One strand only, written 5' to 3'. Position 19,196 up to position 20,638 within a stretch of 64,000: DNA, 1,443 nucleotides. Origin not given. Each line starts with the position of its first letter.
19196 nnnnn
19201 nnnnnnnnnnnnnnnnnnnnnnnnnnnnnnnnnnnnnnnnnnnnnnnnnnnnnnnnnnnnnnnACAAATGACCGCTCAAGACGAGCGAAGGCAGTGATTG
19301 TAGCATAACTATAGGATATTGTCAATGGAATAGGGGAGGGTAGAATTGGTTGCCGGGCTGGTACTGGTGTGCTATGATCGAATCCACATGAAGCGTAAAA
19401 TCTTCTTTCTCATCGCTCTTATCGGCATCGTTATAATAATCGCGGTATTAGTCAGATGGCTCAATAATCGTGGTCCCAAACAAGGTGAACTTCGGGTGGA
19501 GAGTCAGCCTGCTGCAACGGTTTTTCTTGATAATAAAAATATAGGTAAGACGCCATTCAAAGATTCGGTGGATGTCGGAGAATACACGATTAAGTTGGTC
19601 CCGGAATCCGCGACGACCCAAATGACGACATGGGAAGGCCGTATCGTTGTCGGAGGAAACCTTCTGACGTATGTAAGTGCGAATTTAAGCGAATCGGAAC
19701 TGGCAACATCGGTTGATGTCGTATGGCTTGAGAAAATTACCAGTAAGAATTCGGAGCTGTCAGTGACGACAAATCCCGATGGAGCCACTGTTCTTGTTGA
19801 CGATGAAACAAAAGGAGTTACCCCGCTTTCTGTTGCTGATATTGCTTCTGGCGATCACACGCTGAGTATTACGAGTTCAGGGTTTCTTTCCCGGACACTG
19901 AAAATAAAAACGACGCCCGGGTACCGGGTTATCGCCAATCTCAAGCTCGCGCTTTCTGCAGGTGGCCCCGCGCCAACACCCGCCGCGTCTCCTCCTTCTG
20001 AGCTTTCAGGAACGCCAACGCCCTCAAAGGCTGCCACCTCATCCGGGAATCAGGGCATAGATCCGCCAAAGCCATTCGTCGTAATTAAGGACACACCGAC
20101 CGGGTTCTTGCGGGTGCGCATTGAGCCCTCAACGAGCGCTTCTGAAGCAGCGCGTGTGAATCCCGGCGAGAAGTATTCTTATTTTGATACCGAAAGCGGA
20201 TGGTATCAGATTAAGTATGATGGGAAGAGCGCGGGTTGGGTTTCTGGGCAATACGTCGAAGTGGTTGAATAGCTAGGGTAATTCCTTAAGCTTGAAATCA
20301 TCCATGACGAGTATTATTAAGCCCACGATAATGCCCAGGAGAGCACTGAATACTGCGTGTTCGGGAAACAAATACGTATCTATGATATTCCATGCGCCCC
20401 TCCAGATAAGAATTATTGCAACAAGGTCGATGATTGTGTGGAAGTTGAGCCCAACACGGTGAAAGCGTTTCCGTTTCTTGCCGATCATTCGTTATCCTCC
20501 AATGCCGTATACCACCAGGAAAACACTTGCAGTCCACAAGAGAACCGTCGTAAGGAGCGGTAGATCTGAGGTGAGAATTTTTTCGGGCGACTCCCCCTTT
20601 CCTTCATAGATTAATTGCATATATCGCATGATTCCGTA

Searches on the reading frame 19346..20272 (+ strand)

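Call 4: search_protein_families(library=pfam, proteins=[window:19346-20272:+], max_evalue=0.01)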
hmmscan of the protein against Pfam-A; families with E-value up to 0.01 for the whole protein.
window:19346-20272:+ (308 aa): 3 families
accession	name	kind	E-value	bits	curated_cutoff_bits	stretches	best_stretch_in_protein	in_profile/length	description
PF08308.17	PEGA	-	1.9e-20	73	20.8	2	136-201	2-67/71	PEGA domain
PF08239.17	SH3_3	-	4.6e-12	46.4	27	1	254-305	2-54/54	Bacterial SH3 domain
PF22820.2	TcaA_3rd_4th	-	2.5e-05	24.6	27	0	49-81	5-37/73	TcaA protein 3rd/4th domain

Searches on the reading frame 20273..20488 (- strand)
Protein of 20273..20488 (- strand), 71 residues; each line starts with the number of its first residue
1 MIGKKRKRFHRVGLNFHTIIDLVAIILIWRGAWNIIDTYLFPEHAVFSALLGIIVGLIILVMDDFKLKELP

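Call 33: search_protein_families(library=pfam, proteins=[window:20273-20488:-], max_evalue=0.001)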
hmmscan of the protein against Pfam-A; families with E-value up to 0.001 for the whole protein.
window:20273-20488:- (71 aa): 1 family
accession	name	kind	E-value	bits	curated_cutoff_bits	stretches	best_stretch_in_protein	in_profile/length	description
PF15993.10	Fuseless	-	1.5e-08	34.8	25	1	14-62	242-290/298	Fuseless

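Call 55: search_protein_families(library=padloc, proteins=[window:20273-20488:-], max_evalue=0.01)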
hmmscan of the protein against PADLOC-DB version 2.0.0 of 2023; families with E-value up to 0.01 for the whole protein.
window:20273-20488:- (71 aa): 0 families
